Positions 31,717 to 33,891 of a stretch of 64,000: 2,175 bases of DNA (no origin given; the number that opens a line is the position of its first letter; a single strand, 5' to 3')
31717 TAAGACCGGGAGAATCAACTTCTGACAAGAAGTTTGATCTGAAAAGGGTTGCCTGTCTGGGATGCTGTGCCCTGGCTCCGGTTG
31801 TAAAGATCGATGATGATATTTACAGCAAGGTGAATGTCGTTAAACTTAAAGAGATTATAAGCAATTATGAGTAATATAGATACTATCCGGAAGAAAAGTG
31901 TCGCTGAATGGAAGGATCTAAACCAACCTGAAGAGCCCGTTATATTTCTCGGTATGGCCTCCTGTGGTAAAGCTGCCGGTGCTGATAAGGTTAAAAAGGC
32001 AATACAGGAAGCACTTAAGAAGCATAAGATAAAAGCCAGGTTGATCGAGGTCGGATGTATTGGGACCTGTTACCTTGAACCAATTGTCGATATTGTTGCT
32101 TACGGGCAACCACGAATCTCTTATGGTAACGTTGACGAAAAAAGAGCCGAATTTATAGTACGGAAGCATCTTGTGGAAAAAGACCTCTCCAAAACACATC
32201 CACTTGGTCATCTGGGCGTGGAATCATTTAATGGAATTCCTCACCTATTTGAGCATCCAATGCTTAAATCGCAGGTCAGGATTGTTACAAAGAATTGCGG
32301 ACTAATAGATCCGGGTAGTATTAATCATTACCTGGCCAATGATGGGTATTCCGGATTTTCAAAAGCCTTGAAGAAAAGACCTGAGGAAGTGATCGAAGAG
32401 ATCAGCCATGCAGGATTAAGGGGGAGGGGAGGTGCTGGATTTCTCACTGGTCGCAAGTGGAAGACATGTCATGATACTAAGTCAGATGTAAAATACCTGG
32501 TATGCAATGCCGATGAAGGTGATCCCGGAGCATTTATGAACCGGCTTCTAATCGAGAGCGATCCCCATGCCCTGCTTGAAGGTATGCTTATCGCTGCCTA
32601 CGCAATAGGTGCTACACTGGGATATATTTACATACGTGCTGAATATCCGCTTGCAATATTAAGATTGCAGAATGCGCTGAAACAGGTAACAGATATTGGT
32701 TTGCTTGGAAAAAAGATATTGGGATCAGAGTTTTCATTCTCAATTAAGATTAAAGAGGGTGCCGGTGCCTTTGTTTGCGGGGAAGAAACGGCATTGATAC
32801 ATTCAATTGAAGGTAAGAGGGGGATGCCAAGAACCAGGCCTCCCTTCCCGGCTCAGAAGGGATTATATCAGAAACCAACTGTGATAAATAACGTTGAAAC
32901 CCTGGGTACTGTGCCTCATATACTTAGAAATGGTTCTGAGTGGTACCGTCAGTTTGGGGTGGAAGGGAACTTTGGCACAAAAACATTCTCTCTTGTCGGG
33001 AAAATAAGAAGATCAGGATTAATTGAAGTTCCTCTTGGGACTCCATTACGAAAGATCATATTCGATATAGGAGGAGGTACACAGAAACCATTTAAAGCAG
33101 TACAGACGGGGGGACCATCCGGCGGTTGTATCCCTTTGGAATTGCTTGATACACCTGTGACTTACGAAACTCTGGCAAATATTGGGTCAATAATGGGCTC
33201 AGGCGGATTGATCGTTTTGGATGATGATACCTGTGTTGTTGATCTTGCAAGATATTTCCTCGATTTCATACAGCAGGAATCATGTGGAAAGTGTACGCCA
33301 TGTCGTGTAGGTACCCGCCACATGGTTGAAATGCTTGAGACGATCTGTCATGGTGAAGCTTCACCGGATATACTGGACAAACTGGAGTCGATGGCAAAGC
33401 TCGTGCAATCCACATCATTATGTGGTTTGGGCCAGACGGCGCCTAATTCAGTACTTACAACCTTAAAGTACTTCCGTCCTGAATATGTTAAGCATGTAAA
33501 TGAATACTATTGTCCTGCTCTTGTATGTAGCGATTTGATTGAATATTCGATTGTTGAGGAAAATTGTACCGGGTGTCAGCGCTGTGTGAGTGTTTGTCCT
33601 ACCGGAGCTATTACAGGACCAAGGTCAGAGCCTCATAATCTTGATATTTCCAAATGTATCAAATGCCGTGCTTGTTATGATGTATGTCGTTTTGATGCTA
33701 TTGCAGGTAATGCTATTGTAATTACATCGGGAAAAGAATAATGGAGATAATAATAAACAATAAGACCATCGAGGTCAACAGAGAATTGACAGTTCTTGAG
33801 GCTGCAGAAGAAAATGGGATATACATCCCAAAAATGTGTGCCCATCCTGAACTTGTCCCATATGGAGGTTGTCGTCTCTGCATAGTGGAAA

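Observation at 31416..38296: Five translationally coupled genes join a NuoE/NuoF/NuoG-like module to an NfnA/NfnB-like module: candidate uncharacterised flavin-based electron-bifurcating complex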

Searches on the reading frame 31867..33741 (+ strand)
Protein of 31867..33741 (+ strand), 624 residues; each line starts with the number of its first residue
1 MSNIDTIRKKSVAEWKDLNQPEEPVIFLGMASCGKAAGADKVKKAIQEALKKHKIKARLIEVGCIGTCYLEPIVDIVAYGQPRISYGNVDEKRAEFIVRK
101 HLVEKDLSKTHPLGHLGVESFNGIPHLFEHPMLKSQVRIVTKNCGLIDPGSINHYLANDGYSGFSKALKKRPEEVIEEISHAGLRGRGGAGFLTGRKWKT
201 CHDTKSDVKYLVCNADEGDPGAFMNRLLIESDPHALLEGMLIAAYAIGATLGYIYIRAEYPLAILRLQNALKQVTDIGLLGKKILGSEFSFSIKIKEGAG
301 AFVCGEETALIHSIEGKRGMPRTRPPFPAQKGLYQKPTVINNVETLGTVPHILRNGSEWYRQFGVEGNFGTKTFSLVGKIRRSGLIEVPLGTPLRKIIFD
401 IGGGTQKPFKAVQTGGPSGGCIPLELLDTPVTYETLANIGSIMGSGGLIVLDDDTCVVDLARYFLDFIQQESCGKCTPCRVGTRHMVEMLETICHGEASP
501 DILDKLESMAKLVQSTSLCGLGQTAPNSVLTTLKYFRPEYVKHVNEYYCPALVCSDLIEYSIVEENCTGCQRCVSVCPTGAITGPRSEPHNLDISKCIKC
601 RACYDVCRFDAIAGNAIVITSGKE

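Call 3: search_protein_families(library=pfam, proteins=[window:31867-33741:+])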
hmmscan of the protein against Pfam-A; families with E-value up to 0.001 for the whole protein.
window:31867-33741:+ (624 aa): 13 families
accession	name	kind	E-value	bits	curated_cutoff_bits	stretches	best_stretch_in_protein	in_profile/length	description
PF01512.22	Complex1_51K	-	1.7e-46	158.3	31.2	1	179-350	1-149/150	Nuo51 FMN-binding domain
PF10589.14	NADH_4Fe-4S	-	7.6e-32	109.5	23.5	1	459-543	1-85/85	NADH-ubiquinone oxidoreductase-F iron-sulfur binding region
PF00037.32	Fer4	-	4e-12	45.9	21.1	2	561-583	2-24/24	4Fe-4S binding domain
PF12838.12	Fer4_7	-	2.2e-08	34.9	27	2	566-611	1-52/52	4Fe-4S dicluster domain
PF12837.12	Fer4_6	-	2.9e-08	33.7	25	1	562-582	4-24/24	4Fe-4S binding domain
PF13237.11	Fer4_10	-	5.7e-08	33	25.5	1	562-607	4-52/53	4Fe-4S dicluster domain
PF13187.11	Fer4_9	-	7.8e-08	32.7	27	1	566-611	1-51/52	4Fe-4S dicluster domain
PF12797.12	Fer4_2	-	1.5e-06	28.2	24.5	1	562-579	5-22/22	4Fe-4S binding domain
PF13484.11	Fer4_16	-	5.8e-06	27.4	30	1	566-586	1-21/66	4Fe-4S double cluster binding domain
PF25160.1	LdpA_Fe-S-bd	-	4.3e-05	23.7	27.6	1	548-583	12-44/49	LdpA Fe-S cluster-binding domain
PF14697.11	Fer4_21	-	0.00013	22.5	35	1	560-582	34-57/59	4Fe-4S dicluster domain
PF12800.12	Fer4_4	-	0.0002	21.9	24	0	565-580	2-17/17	4Fe-4S binding domain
PF10531.15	SLBB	-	0.00081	19.6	27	0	375-419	3-52/55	SLBB domain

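Call 4: search_protein_families(library=ncbifam, proteins=[window:31867-33741:+])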
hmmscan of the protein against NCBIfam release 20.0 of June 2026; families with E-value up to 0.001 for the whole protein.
window:31867-33741:+ (624 aa): 35 families (the best 25 are shown)
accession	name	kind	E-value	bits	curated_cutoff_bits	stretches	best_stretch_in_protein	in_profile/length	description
TIGR01959.1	nuoF_fam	equivalog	2.3e-140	467.6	558.65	1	149-544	11-410/410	NADH-quinone oxidoreductase subunit NuoF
NF010120.0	PRK13596.1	equivalog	8e-111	370.6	389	1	132-547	1-420/433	NADH-quinone oxidoreductase subunit NuoF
NF008436.0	PRK11278.1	equivalog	4e-108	362.2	749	1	151-546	26-428/448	NADH-quinone oxidoreductase subunit NuoF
TIGR04481.1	PR_assoc_PrdC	equivalog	4.5e-14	52.1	490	1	172-421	73-287/425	proline reductase-associated electron transfer protein PrdC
TIGR01945.1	rnfC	subfamily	8.7e-13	47.6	245.95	1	166-275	115-222/435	RnfABCDGE type electron transport complex subunit C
NF003454.1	PRK05035.1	equivalog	9.3e-12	44.2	345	1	166-432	117-346/556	electron transport complex subunit RsxC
TIGR01944.1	rnfB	subfamily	5e-09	36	68.7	1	562-613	110-161/190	RnfABCDGE type electron transport complex subunit B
TIGR02700.1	flavo_MJ0208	hypoth_equivalog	1e-08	34.8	251.35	1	556-615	139-197/234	dihydromethanopterin reductase (acceptor)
NF043039.1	HgcAB_like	equivalog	4.6e-08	33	285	1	558-612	293-349/350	HgcAB-like fusion protein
NF038196.1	ferrodoxin_EFR1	subfamily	8.2e-08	32.6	75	1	562-613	181-230/242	EFR1 family ferrodoxin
NF040864.1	HgcB_ferredoxin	equivalog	2.5e-07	30.4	99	1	561-614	10-63/93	mercury methylation ferredoxin HgcB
NF058577.1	FdxA_fam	equivalog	1.3e-06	28.5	65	1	563-611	5-52/52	4Fe-4S ferredoxin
NF006221.0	PRK08348.1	subfamily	2e-06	27.5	124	1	565-613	44-93/136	NADH-plastoquinone oxidoreductase subunit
TIGR02179.1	PorD_KorD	subfamily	3.8e-06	26.9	60.05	1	563-613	23-73/78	2-oxoacid:acceptor oxidoreductase, delta subunit, pyruvate/2-ketoisovalerate family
TIGR03294.1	FrhG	equivalog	9.4e-06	25.5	245.5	1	553-608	161-216/228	coenzyme F420 hydrogenase subunit gamma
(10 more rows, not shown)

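Call 42: search_solved_structures(query=window:31867-33741:+, max_evalue=1e-30, show_alignments=3)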
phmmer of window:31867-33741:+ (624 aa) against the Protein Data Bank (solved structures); distinct sequences matched with E-value up to 1e-30: 61 (the best 60 are shown).
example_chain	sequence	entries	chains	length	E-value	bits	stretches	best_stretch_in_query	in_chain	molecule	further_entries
9bov_B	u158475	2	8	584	2.9e-216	723.4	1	27-612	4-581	NADH dehydrogenase (Quinone)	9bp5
9n5u_B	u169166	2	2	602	5e-213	712.7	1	24-612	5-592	NfnB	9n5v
8oh5_B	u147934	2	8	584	5.8e-207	692.7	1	27-612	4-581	NAD-reducing hydrogenase subunit HoxF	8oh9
7t2r_B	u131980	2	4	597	9.8e-201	672.1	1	35-612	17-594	NiFe hydrogenase subunit B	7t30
7q4v_B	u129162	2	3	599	2e-195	654.6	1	25-613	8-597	Iron hydrogenase HydB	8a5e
8a6t_B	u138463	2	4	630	2.2e-183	614.8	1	60-612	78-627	Electron bifurcating hydrogenase subunit HydB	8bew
7q4w_B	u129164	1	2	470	3.6e-183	614.1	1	152-613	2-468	Iron hydrogenase HydB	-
9mqx_B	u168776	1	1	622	7.4e-179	599.8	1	35-615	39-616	NADH:ubiquinone oxidoreductase, NADH-binding (51 kD) subunit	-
7p5h_B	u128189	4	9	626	4.8e-173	580.6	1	37-612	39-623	Fe-hydrogenase, subunit beta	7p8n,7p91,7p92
6vw7_B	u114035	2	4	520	3.5e-126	425.8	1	26-539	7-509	NAD-dependent formate dehydrogenase beta subunit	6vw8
2fug_1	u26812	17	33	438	3.6e-113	382.8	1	149-543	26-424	NADH-quinone oxidoreductase chain 1 | NADH-QUINONE OXIDOREDUCTASE SUBUNIT 1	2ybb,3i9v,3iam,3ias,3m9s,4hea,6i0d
6tg9_B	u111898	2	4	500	2.3e-112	380.2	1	29-539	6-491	Formate dehydrogenase subunit beta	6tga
6hl2_B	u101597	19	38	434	2.4e-110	373.5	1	142-543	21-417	NADH-quinone oxidoreductase subunit F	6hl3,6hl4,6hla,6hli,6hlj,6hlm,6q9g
7q5y_C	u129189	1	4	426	2.5e-110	373.5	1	142-543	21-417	NADH-quinone oxidoreductase subunit F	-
6q9c_B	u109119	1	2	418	4e-110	372.8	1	146-543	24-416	NADH-quinone oxidoreductase subunit F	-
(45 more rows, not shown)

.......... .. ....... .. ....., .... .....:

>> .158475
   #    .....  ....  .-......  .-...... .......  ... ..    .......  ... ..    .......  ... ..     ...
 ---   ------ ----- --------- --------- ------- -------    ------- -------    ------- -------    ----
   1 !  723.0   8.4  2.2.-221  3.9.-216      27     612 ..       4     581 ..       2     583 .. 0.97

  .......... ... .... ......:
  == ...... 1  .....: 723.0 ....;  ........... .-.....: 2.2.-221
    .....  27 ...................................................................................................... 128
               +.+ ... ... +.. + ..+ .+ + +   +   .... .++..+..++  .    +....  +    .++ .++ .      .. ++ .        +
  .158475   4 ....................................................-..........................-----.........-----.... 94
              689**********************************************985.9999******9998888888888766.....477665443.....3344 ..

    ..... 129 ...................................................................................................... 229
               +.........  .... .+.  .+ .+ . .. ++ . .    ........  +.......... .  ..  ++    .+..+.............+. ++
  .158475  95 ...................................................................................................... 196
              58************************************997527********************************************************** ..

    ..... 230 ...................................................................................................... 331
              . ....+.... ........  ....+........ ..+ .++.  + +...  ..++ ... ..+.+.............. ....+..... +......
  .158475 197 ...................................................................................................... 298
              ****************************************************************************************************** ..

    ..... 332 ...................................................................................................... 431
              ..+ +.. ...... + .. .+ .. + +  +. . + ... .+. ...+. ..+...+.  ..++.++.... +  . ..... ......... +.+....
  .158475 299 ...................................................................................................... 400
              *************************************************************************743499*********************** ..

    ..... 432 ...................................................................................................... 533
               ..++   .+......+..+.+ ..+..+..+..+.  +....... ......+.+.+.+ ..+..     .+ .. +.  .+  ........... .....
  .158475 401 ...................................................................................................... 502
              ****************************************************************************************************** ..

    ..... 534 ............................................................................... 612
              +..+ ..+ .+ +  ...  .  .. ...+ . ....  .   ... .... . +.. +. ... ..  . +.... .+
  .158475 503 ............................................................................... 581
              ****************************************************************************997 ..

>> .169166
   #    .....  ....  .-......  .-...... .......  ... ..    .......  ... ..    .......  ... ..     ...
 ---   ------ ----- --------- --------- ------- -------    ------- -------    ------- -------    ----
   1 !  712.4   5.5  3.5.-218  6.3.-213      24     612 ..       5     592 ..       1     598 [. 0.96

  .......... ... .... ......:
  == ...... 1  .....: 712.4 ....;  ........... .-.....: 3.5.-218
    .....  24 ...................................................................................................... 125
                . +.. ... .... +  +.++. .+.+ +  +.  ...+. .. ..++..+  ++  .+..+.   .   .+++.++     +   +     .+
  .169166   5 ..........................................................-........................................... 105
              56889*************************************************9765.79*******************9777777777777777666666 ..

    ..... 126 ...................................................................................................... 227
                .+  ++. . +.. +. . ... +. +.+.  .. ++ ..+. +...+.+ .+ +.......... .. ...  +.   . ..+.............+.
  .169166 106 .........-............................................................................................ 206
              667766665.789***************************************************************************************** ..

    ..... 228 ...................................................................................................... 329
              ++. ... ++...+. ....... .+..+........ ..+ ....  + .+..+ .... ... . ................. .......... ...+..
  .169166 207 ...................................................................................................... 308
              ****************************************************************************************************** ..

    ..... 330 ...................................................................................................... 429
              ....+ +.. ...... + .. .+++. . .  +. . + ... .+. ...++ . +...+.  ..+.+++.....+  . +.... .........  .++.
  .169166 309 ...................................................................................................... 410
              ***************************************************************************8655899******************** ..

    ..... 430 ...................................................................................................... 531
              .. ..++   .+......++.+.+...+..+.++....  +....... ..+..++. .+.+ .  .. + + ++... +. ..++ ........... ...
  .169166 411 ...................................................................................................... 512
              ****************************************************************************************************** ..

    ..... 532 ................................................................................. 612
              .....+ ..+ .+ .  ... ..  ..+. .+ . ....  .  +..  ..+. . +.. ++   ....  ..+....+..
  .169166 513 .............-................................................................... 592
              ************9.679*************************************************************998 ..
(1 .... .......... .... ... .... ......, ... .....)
